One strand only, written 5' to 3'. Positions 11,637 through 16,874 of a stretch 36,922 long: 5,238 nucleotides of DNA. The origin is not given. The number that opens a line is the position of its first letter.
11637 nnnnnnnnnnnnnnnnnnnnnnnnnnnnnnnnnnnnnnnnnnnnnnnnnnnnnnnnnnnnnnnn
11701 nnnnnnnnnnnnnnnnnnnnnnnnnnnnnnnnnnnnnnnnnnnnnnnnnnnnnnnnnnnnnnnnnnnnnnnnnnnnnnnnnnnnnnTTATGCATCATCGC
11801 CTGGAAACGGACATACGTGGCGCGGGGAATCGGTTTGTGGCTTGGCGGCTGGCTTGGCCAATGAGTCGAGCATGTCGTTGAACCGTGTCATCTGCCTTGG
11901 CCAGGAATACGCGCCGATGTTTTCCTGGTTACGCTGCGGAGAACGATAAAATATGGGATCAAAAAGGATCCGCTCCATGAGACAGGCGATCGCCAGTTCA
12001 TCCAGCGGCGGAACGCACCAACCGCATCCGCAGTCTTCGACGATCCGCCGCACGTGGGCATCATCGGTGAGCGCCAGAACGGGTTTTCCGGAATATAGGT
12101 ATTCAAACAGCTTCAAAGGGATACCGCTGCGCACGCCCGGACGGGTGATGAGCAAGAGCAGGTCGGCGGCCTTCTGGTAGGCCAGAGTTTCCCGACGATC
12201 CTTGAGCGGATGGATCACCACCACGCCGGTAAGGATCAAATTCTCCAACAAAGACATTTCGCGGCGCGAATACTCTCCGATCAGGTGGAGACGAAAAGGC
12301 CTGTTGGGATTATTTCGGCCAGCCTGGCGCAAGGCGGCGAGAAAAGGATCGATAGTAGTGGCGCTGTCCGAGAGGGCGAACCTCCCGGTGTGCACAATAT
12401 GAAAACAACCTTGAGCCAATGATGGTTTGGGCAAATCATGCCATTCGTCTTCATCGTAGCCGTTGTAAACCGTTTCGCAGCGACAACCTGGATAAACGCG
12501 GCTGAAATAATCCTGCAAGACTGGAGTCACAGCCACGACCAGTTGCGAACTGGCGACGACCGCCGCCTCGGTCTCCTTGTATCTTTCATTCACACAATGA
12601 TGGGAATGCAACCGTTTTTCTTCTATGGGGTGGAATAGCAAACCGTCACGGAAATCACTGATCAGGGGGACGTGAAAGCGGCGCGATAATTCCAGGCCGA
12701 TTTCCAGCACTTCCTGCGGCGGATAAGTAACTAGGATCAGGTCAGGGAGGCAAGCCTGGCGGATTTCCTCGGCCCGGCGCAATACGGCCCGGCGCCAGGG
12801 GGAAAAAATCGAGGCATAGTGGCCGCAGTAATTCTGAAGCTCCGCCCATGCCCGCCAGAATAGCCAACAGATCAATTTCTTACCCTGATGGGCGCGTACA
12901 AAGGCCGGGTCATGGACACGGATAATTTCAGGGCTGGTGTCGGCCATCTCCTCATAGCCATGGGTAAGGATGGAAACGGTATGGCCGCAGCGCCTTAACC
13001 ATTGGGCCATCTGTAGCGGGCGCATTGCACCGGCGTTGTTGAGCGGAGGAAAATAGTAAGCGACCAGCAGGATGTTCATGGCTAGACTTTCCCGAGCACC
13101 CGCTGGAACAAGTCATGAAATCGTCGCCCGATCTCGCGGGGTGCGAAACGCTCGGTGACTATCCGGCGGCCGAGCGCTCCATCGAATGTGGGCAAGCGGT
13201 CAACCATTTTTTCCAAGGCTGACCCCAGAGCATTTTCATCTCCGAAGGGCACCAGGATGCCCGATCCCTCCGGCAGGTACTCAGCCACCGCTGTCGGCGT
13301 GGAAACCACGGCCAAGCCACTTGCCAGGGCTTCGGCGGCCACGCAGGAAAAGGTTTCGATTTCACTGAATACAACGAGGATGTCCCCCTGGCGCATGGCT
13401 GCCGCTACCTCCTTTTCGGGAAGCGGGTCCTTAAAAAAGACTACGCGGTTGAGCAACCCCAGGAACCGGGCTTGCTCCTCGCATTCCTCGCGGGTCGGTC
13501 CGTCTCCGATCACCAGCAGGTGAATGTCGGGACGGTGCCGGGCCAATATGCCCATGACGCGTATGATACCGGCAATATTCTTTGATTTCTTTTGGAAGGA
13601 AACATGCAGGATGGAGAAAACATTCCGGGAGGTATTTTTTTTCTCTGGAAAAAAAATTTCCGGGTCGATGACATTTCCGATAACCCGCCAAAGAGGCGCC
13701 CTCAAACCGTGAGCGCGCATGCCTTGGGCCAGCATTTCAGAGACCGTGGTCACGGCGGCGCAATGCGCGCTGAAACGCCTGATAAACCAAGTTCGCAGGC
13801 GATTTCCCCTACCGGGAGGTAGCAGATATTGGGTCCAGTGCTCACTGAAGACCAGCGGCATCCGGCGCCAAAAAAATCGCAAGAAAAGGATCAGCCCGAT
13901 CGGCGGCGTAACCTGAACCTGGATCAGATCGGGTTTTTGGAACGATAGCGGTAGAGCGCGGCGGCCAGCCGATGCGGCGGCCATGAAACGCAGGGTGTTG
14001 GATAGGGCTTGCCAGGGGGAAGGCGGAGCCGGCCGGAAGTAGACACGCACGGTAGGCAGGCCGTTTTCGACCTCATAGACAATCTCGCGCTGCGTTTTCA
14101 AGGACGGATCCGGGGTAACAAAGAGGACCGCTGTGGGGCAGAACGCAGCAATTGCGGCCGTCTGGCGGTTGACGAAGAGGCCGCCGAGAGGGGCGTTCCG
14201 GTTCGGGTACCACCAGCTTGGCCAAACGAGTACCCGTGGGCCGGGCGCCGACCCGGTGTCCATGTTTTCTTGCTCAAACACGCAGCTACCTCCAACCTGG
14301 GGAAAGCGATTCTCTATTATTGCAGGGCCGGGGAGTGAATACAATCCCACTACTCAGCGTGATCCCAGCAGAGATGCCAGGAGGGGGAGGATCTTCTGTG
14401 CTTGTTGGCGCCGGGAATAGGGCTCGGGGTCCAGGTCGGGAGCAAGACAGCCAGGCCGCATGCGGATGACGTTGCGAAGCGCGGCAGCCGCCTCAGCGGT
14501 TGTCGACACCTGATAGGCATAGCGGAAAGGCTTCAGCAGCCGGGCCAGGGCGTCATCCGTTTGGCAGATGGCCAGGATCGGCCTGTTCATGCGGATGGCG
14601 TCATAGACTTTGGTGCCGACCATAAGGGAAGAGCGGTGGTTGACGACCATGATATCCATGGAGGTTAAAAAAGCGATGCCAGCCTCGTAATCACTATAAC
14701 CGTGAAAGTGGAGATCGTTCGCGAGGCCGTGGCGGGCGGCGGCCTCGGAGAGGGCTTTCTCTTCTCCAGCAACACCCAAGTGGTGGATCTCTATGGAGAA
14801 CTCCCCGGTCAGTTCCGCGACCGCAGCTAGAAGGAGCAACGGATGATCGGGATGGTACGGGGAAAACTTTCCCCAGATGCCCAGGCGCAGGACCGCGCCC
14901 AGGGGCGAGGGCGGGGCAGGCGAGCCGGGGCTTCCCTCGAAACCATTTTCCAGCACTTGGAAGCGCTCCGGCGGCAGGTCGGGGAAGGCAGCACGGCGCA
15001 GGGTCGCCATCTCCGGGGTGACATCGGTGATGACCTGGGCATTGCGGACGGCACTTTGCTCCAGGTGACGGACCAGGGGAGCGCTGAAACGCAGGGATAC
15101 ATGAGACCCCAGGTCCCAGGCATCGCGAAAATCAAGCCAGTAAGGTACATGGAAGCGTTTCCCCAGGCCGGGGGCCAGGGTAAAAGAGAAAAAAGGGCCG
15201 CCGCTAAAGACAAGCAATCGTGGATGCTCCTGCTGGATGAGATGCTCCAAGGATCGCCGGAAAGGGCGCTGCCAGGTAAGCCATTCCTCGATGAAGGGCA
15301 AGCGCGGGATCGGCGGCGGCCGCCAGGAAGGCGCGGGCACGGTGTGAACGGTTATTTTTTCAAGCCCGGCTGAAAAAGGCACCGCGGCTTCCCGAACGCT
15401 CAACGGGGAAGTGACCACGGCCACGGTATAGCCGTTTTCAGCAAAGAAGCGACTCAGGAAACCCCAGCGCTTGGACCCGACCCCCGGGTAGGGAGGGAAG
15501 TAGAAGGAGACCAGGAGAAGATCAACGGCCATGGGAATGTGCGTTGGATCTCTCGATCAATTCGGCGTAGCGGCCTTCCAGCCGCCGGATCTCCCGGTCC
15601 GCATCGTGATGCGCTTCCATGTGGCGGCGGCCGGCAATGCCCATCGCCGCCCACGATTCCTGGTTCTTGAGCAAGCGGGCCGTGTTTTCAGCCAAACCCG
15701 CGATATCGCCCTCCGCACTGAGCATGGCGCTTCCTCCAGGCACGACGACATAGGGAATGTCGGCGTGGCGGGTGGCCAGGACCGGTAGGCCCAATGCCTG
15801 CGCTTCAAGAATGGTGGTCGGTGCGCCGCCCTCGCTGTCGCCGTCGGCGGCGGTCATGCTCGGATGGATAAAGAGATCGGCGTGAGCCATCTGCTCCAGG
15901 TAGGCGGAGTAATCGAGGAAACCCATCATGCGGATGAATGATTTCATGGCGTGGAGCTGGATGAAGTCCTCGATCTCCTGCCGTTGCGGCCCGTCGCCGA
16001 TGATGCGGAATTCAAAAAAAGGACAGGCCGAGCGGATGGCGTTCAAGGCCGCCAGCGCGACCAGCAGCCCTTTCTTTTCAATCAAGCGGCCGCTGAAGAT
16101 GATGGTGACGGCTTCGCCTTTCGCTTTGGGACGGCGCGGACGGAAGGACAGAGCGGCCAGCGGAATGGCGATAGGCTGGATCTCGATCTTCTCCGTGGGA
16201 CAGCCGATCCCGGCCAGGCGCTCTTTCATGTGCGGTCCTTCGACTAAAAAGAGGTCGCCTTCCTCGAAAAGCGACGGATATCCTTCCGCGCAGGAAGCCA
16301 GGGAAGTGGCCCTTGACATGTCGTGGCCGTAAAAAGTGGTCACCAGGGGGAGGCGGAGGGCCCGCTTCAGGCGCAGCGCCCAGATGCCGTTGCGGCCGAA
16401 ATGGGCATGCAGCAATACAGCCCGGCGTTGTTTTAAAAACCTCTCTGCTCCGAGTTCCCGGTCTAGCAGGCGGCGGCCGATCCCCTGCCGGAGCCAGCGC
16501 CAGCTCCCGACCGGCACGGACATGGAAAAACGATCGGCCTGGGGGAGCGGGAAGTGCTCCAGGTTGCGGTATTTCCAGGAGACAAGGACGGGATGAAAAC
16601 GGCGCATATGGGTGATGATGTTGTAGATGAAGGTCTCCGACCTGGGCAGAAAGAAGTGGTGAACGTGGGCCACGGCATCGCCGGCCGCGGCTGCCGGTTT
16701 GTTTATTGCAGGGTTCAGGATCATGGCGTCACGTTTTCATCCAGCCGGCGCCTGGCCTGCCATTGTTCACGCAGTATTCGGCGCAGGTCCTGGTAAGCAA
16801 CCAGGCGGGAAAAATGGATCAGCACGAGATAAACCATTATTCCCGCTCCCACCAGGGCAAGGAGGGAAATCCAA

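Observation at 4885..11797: Four consecutive periplasm-facing polytopic enzymes, including a TMTC-like GT-C fused to TPR repeats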

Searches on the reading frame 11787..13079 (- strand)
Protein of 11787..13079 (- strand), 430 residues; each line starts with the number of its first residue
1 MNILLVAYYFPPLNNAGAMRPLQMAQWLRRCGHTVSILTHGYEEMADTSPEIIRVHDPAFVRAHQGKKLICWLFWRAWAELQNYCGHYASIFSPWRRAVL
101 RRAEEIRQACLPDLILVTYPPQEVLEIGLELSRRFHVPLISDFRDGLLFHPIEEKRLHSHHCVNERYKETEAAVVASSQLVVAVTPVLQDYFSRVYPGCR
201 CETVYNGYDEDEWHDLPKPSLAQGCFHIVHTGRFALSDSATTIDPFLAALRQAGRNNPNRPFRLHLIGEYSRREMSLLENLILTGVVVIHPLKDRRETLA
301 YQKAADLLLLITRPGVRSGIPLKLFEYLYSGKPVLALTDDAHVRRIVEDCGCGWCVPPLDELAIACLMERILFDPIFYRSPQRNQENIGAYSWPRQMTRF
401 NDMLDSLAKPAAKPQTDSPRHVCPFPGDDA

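Call 3: search_protein_families(library=pfam, proteins=[window:11787-13079:-], max_evalue=0.01)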
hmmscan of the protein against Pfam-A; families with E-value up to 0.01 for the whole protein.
window:11787-13079:- (430 aa): 5 families
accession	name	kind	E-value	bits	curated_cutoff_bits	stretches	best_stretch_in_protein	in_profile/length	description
PF13692.12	Glyco_trans_1_4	-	2.5e-10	41.2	27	1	227-372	3-140/142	Glycosyl transferases group 1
PF13579.12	Glyco_trans_4_4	-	3.2e-08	34.5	29.7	1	22-206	8-157/158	Glycosyl transferase 4-like domain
PF13439.12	Glyco_transf_4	-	5.5e-08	33.5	28.5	1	23-211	10-169/170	Glycosyltransferase Family 4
PF00534.26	Glycos_transf_1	-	3.3e-07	30.4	26.4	1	255-384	42-168/172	Glycosyl transferases group 1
PF20706.3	GT4-conflict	-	0.00032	20.2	26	1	164-309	133-286/385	Family 4 Glycosyltransferase in conflict systems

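Call 4: search_protein_families(library=ncbifam, proteins=[window:11787-13079:-], max_evalue=0.01)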
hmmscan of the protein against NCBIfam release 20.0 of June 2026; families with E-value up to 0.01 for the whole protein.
window:11787-13079:- (430 aa): 5 families
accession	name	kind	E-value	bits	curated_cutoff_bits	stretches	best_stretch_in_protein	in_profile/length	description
TIGR03088.1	stp2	hypoth_equivalog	1.3e-06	27.7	409.05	1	182-376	141-340/374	TIGR03088 family PEP-CTERM/XrtA system glycosyltransferase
TIGR04005.1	wcaL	equivalog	4.2e-06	25.9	537.6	1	261-365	255-361/406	colanic acid biosynthesis glycosyltransferase WcaL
TIGR02472.1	sucr_P_syn_N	equivalog_domain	0.00036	19.5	576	0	314-400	347-434/439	sucrose-phosphate synthase, putative, glycosyltransferase domain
NF007640.0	PRK10307.1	subfamily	0.0013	17.7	276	0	287-371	285-369/411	WcaI family glycosyltransferase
TIGR04047.1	MSMEG_0565_glyc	hypoth_equivalog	0.0031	16.7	259.85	0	279-396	250-363/373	MSMEG_0565 family glycosyltransferase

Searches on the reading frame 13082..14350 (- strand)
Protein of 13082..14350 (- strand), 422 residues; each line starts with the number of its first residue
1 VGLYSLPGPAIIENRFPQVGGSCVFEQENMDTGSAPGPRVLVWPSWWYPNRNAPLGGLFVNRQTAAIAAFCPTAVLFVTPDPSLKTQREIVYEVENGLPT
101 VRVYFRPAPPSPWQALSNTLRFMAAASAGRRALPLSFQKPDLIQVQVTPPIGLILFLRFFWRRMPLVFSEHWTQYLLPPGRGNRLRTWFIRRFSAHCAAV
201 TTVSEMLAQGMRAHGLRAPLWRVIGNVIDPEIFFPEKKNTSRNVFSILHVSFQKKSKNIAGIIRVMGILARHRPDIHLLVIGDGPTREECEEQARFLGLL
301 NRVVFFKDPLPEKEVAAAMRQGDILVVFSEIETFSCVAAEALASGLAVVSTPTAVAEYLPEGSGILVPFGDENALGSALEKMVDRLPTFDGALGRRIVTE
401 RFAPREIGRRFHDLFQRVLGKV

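Call 3: search_protein_families(library=pfam, proteins=[window:13082-14350:-], max_evalue=0.01)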
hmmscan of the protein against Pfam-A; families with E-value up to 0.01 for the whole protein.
window:13082-14350:- (422 aa): 5 families
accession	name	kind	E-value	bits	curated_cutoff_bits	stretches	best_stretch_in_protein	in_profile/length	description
PF13692.12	Glyco_trans_1_4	-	5.4e-21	75.8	27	1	250-383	7-140/142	Glycosyl transferases group 1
PF00534.26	Glycos_transf_1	-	3.3e-19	69.5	26.4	1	234-383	7-156/172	Glycosyl transferases group 1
PF13439.12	Glyco_transf_4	-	5e-16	59.6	28.5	1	75-231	22-169/170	Glycosyltransferase Family 4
PF13579.12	Glyco_trans_4_4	-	1.1e-12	49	29.7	1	74-226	20-157/158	Glycosyl transferase 4-like domain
PF20706.3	GT4-conflict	-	2.1e-05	24.1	26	1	243-361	196-322/385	Family 4 Glycosyltransferase in conflict systems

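Call 4: search_protein_families(library=ncbifam, proteins=[window:13082-14350:-], max_evalue=0.01)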
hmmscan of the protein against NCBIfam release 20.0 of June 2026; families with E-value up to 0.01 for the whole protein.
window:13082-14350:- (422 aa): 24 families
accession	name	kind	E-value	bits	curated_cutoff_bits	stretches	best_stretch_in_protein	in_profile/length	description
TIGR03088.1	stp2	hypoth_equivalog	8.7e-21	74.4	409.05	1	223-419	164-374/374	TIGR03088 family PEP-CTERM/XrtA system glycosyltransferase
TIGR03999.1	thiol_BshA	equivalog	9.5e-21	74.1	273.7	1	196-419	144-374/375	N-acetyl-alpha-D-glucosaminyl L-malate synthase BshA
NF053787.1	GlcN_PG_synth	equivalog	6.5e-15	54.8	480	1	189-418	136-359/361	N-acetylglucosaminyl phosphatidylglycerol synthase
NF038255.1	exopoly_VpsD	equivalog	4.3e-13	48.9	300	1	198-419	158-380/381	VpsD family glycosyltransferase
NF007396.0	PRK09922.1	equivalog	1.7e-10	40.4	385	1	203-352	142-290/361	lipopolysaccharide 1,6-galactosyltransferase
NF050063.1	ProtGlycPglJ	equivalog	2e-10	40.5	500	1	246-384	196-331/363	N-acetylgalactosamine-N,N'-diacetylbacillosaminyl-diphospho-undecaprenol 4-alpha-N-acetylgalactosaminyltransferase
TIGR04047.1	MSMEG_0565_glyc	hypoth_equivalog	3.6e-10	39.5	259.85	1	248-385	197-341/373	MSMEG_0565 family glycosyltransferase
TIGR03449.1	mycothiol_MshA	equivalog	6.8e-09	35.1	462.5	1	263-385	239-369/406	D-inositol-3-phosphate glycosyltransferase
NF041876.1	EPS_EpsE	equivalog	1.1e-08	34.8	400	1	240-402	213-380/389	exopolysaccharide biosynthesis GT4 family glycosyltransferase EpsE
NF012034.0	PRK15490.1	equivalog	6e-08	31.5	813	1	261-362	415-514/578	Vi polysaccharide biosynthesis glycosyltransferase TviE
TIGR02149.1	glgA_Coryne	subfamily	1.1e-07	31.4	302.4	1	180-419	128-391/391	glycogen synthase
TIGR04063.1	stp3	hypoth_equivalog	2.8e-07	29.8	442.05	1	196-401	157-378/397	TIGR04063 family PEP-CTERM/XrtA system glycosyltransferase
NF007640.0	PRK10307.1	subfamily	1.4e-06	27.5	276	1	182-411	157-400/411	WcaI family glycosyltransferase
TIGR04348.1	TIGR04348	equivalog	2.8e-06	26.6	300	1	239-382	132-274/310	selenoneine biosynthesis selenosugar synthase SenB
NF011726.0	PRK15179.1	equivalog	4.8e-06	25.1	733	1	264-362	537-633/694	Vi polysaccharide biosynthesis protein TviE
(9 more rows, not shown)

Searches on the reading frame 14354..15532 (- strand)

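Call 3: search_protein_families(library=pfam, proteins=[window:14354-15532:-], max_evalue=0.01)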
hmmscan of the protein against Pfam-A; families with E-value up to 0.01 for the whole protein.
window:14354-15532:- (392 aa): 4 families
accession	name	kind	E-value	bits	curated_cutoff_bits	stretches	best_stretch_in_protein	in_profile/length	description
PF13579.12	Glyco_trans_4_4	-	5.4e-09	37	29.7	1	30-197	14-158/158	Glycosyl transferase 4-like domain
PF13439.12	Glyco_transf_4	-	2.5e-07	31.3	28.5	1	26-198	11-166/170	Glycosyltransferase Family 4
PF13692.12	Glyco_trans_1_4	-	2.4e-06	28.3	27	1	218-335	5-117/142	Glycosyl transferases group 1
PF00534.26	Glycos_transf_1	-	0.00032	20.7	26.4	1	233-321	32-121/172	Glycosyl transferases group 1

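Call 4: search_protein_families(library=ncbifam, proteins=[window:14354-15532:-], max_evalue=0.01)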
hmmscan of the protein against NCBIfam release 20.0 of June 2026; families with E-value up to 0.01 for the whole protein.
window:14354-15532:- (392 aa): 1 family
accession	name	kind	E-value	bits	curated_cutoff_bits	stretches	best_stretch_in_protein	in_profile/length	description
TIGR04348.1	TIGR04348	equivalog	0.00059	19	300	1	230-321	151-241/310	selenoneine biosynthesis selenosugar synthase SenB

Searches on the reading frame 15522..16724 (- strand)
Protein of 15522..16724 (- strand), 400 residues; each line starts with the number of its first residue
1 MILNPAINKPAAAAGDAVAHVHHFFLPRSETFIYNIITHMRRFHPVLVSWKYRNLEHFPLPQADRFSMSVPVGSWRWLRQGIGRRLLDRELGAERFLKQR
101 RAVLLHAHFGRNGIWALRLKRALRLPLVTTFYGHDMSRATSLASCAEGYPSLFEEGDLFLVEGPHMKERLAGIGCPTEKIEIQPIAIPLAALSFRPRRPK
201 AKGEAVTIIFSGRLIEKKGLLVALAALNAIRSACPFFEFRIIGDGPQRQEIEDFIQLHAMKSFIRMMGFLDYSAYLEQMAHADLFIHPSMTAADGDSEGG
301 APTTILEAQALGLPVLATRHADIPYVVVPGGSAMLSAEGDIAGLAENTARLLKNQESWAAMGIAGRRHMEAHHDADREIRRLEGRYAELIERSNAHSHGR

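Call 3: search_protein_families(library=pfam, proteins=[window:15522-16724:-], max_evalue=0.01)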
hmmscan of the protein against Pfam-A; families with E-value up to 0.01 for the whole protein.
window:15522-16724:- (400 aa): 5 families
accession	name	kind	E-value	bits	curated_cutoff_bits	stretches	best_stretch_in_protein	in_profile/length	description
PF13692.12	Glyco_trans_1_4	-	3.3e-24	86.2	27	1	207-354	3-142/142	Glycosyl transferases group 1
PF00534.26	Glycos_transf_1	-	3.4e-24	85.7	26.4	1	200-367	10-171/172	Glycosyl transferases group 1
PF13439.12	Glyco_transf_4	-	3.4e-09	37.4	28.5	1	30-187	5-166/170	Glycosyltransferase Family 4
PF13524.12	Glyco_trans_1_2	-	1.4e-08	35.2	25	1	228-383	7-143/144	Glycosyl transferase-like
PF13579.12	Glyco_trans_4_4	-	6.6e-08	33.5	29.7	1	38-183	12-155/158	Glycosyl transferase 4-like domain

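Call 4: search_protein_families(library=ncbifam, proteins=[window:15522-16724:-], max_evalue=0.01)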
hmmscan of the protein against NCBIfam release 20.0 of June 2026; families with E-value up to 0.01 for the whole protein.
window:15522-16724:- (400 aa): 22 families
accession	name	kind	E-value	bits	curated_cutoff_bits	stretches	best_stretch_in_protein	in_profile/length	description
TIGR04005.1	wcaL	equivalog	1.1e-41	143.1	537.6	1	100-373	117-390/406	colanic acid biosynthesis glycosyltransferase WcaL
NF041876.1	EPS_EpsE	equivalog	2.5e-20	73.1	400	1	177-379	185-386/389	exopolysaccharide biosynthesis GT4 family glycosyltransferase EpsE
TIGR03088.1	stp2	hypoth_equivalog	4.6e-17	62.1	409.05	1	200-388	189-372/374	TIGR03088 family PEP-CTERM/XrtA system glycosyltransferase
TIGR03999.1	thiol_BshA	equivalog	4.2e-16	58.9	273.7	1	240-390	233-374/375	N-acetyl-alpha-D-glucosaminyl L-malate synthase BshA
NF038229.1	Glyco4_Geo_Pelo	equivalog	5.5e-14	51.9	400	1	103-389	58-336/338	GPMC system family 4 glycosyltransferase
TIGR04063.1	stp3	hypoth_equivalog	1e-13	50.9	442.05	1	166-390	168-396/397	TIGR04063 family PEP-CTERM/XrtA system glycosyltransferase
NF047684.1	TeichurnBiosyTuaC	equivalog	1.1e-13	50.9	550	1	104-390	111-390/391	teichuronic acid biosynthesis protein TuaC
NF053787.1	GlcN_PG_synth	equivalog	6.6e-13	48.2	480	1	116-390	98-360/361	N-acetylglucosaminyl phosphatidylglycerol synthase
NF038295.1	EPS_HpsP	equivalog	1.2e-08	34.4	550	1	204-376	206-374/388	hormogonium polysaccharide biosynthesis glycosyltransferase HpsP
NF038298.1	EPS_HpsO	equivalog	3.5e-08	32.6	575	1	204-368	200-366/388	hormogonium polysaccharide biosynthesis glycosyltransferase HpsO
NF007640.0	PRK10307.1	subfamily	4.1e-08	32.5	276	1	204-388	228-406/411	WcaI family glycosyltransferase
NF049988.1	MGlcDAGSynMgs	equivalog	4.4e-08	32.9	400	1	203-317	212-318/398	alpha-monoglucosyldiacylglycerol synthase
TIGR03087.1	stp1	hypoth_equivalog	6.3e-08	32.2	316.65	1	227-383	250-391/397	TIGR03087 family PEP-CTERM/XrtA system glycosyltransferase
NF047880.1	glyco_SdgA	exception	1.3e-07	30.6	800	1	205-369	315-471/488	serine-aspartate repeat adhesin O-glycosyltransferase SdgA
TIGR02149.1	glgA_Coryne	subfamily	2.2e-07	30.4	302.4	1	206-371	205-372/391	glycogen synthase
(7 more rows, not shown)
